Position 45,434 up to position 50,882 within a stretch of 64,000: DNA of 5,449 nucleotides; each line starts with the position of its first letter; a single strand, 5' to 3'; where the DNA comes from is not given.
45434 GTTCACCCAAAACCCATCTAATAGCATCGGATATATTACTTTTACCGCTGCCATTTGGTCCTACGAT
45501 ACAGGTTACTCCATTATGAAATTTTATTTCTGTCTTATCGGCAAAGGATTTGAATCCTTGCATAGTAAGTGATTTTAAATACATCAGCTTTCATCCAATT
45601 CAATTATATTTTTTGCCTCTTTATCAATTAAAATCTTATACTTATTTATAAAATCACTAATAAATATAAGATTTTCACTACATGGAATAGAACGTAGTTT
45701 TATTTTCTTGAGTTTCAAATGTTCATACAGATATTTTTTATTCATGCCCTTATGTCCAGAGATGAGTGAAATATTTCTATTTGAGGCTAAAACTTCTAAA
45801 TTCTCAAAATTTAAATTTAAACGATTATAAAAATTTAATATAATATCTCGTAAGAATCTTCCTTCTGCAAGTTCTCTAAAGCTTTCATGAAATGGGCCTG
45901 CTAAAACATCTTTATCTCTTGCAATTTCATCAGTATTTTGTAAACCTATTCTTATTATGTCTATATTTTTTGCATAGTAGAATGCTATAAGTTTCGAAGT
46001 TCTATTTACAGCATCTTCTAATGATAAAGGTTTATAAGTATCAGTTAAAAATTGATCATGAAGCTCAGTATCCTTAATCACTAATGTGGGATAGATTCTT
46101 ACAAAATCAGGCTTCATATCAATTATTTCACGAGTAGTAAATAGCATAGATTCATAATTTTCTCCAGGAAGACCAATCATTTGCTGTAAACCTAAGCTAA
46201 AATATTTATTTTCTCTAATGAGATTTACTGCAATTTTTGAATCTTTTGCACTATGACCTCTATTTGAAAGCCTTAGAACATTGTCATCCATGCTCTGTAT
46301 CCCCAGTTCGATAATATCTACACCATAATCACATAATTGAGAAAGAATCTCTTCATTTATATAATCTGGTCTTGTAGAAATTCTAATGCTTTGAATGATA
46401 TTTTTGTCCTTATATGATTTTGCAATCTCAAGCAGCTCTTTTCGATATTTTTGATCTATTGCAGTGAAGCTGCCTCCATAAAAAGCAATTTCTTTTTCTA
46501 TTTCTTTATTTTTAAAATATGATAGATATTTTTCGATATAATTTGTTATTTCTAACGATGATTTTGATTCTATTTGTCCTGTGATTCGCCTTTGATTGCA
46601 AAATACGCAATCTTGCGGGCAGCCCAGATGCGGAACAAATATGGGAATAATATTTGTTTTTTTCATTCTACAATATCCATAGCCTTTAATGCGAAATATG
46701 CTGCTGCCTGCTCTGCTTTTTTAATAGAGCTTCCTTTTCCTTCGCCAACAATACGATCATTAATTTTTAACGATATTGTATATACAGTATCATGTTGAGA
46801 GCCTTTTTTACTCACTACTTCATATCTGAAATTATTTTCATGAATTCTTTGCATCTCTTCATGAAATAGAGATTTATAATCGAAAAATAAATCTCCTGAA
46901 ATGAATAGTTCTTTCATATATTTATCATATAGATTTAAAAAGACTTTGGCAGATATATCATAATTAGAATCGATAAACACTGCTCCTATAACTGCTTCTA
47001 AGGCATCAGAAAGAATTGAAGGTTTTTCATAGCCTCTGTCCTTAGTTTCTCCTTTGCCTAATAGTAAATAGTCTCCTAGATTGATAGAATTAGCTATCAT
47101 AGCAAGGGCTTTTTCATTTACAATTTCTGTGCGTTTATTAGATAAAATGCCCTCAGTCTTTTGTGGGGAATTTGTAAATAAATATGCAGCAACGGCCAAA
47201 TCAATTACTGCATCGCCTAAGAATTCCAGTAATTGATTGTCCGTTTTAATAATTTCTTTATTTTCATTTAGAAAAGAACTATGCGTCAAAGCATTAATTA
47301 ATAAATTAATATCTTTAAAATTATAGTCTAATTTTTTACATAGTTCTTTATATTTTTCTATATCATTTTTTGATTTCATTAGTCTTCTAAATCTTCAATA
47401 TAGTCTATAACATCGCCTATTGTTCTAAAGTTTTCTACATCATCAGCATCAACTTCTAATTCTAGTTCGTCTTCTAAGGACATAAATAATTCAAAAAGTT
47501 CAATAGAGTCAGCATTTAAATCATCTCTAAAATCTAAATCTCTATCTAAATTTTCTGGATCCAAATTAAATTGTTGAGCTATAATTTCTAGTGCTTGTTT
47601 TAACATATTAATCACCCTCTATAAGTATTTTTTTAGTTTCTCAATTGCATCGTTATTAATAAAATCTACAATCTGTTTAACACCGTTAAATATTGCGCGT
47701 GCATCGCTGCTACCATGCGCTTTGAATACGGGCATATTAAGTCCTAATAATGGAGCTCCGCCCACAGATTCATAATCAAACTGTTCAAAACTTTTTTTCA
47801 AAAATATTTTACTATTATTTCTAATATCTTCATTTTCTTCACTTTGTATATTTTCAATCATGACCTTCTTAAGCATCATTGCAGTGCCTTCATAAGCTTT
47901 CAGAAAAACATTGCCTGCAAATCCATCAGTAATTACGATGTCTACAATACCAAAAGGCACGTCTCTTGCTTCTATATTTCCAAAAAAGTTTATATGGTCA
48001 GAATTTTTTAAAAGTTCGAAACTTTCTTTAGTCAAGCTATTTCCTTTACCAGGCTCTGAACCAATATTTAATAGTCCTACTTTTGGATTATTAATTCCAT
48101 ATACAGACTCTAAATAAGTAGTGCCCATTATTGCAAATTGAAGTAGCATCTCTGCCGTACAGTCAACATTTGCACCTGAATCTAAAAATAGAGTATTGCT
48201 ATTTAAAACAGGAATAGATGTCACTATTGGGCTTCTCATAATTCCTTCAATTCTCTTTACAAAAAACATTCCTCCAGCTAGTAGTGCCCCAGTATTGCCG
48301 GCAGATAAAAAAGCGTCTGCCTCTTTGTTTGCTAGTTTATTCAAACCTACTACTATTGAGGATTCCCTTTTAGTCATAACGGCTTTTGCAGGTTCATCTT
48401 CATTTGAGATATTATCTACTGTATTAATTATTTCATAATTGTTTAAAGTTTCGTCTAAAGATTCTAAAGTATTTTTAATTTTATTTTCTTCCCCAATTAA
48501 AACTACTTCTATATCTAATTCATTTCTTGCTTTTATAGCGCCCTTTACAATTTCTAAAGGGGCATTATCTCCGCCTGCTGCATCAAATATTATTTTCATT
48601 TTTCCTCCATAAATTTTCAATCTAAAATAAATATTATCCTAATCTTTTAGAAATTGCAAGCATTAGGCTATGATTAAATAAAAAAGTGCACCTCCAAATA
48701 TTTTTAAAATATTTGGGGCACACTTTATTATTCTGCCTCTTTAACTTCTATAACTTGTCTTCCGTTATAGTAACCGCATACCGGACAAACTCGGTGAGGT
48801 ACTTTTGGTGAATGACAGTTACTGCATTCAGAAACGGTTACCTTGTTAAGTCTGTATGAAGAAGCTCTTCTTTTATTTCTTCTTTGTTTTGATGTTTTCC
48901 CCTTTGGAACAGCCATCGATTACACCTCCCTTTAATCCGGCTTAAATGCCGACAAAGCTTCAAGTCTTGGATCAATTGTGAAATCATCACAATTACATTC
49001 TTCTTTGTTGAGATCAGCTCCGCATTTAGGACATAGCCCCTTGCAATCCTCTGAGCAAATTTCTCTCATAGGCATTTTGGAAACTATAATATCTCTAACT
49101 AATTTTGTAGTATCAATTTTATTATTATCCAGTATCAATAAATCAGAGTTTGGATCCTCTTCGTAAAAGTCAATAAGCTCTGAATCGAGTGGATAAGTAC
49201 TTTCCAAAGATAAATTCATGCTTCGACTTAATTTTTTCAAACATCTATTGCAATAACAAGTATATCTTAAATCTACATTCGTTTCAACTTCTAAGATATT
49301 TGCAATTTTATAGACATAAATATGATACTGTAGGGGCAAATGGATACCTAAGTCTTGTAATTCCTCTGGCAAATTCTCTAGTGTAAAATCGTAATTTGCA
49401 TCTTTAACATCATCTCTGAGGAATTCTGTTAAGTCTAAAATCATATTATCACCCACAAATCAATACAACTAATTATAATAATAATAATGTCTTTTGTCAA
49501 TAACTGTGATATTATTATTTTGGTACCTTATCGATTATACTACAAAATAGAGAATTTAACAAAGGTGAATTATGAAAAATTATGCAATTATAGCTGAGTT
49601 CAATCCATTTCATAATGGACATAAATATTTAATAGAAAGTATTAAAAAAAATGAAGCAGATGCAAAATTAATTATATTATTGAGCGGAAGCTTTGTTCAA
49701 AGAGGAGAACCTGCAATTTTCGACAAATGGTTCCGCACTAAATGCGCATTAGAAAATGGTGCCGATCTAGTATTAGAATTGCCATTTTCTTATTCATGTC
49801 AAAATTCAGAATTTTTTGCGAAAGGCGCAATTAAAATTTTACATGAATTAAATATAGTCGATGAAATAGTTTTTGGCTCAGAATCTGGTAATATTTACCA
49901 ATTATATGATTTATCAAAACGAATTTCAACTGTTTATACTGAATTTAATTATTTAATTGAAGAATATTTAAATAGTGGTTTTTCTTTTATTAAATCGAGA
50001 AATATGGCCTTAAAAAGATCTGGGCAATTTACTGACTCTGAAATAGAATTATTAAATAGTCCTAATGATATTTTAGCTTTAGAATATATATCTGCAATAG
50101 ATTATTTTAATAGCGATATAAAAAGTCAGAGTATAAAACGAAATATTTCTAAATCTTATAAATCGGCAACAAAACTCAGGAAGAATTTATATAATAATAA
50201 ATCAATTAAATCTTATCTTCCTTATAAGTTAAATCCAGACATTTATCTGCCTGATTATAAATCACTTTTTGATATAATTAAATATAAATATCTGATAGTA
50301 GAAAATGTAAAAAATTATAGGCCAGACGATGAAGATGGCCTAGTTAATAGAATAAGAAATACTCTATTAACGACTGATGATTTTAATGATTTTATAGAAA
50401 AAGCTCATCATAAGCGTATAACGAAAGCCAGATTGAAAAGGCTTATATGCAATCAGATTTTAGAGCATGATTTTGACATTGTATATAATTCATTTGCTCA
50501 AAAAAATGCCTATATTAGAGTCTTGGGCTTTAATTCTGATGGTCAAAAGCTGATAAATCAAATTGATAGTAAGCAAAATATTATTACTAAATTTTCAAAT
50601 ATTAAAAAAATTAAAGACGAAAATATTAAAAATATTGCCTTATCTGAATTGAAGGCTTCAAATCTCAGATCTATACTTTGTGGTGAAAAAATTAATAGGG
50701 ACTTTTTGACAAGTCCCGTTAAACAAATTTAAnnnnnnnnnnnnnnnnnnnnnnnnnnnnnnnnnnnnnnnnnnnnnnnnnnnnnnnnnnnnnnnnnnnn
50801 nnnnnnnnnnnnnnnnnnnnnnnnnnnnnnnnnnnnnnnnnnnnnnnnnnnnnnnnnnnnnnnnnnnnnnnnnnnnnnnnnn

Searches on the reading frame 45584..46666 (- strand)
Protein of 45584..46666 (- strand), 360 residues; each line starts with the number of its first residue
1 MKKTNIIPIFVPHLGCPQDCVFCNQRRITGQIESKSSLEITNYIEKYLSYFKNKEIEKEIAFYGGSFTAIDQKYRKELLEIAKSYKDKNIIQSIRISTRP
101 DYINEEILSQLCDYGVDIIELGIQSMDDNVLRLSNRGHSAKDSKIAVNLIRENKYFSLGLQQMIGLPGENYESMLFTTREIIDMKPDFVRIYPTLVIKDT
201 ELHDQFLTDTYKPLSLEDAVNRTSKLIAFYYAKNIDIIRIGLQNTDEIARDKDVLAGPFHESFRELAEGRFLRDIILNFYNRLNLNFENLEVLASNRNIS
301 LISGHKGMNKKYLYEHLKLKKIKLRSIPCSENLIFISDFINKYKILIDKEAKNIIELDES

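Call 46: search_protein_families(library=pfam, max_evalue=1e-8, proteins=[window:45584-46666:-])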
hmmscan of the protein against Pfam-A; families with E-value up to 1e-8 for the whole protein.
window:45584-46666:- (360 aa): 2 families
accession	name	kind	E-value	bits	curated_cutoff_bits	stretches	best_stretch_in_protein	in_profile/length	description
PF04055.27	Radical_SAM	-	1.1e-24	88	29.5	1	13-175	4-160/166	Radical SAM superfamily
PF16199.10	Radical_SAM_C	-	3.1e-18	66.1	31.9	1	186-269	1-81/85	Radical_SAM C-terminal domain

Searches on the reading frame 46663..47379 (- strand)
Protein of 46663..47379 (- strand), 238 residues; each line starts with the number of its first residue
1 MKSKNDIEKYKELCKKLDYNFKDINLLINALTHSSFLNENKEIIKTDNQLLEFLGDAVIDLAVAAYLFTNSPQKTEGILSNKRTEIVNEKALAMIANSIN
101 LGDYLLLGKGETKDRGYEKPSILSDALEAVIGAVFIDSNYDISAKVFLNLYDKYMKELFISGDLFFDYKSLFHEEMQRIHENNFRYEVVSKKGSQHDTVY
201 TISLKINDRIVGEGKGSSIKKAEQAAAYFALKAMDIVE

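Call 46: search_protein_families(library=pfam, max_evalue=1e-8, proteins=[window:46663-47379:-])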
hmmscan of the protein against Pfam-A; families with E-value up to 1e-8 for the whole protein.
window:46663-47379:- (238 aa): 3 families
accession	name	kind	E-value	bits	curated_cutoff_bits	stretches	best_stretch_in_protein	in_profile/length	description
PF14622.11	Ribonucleas_3_3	-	3.8e-34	118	35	1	23-149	1-122/128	Ribonuclease-III-like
PF00636.31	Ribonuclease_3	-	1.6e-23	83.8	27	1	50-138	2-101/102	Ribonuclease III domain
PF00035.32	dsrm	-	2.6e-14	54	23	1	168-232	1-64/66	Double-stranded RNA binding motif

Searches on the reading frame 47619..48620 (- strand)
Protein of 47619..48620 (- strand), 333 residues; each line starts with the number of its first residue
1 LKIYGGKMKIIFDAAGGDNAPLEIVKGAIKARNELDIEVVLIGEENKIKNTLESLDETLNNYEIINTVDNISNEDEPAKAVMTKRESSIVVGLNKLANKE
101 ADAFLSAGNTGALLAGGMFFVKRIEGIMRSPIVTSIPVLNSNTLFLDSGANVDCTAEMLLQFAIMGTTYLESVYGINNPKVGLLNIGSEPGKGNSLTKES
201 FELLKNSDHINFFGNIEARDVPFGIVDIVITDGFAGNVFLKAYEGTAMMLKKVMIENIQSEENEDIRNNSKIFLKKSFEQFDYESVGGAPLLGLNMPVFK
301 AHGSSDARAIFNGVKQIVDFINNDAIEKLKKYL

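Call 46: search_protein_families(library=pfam, max_evalue=1e-8, proteins=[window:47619-48620:-])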
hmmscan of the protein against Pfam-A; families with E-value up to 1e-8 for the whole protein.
window:47619-48620:- (333 aa): 1 family
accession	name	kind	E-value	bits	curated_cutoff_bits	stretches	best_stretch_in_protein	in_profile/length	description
PF02504.20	FA_synthesis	-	2.2e-96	323.2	29.1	1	8-327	1-323/324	Fatty acid synthesis protein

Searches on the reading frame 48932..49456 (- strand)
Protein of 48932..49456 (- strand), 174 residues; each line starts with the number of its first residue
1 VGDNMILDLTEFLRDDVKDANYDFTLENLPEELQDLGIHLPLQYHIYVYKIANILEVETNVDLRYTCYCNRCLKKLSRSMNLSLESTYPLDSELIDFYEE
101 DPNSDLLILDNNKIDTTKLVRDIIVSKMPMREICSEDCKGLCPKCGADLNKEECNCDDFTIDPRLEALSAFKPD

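Call 46: search_protein_families(library=pfam, max_evalue=1e-8, proteins=[window:48932-49456:-])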
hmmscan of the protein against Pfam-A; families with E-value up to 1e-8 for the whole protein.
window:48932-49456:- (174 aa): 1 family
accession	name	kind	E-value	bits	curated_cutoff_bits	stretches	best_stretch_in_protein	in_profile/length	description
PF02620.22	YceD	-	4.2e-24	85.3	33.2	1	60-172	4-119/119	Large ribosomal RNA subunit accumulation protein YceD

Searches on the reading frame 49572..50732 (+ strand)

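Call 46: search_protein_families(library=pfam, max_evalue=1e-8, proteins=[window:49572-50732:+])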
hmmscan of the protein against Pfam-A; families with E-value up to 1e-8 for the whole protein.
window:49572-50732:+ (386 aa): 1 family
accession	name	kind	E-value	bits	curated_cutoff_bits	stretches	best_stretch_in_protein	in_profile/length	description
PF05636.17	HIGH_NTase1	-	2e-100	337.3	27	1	1-373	1-393/402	HIGH Nucleotidyl Transferase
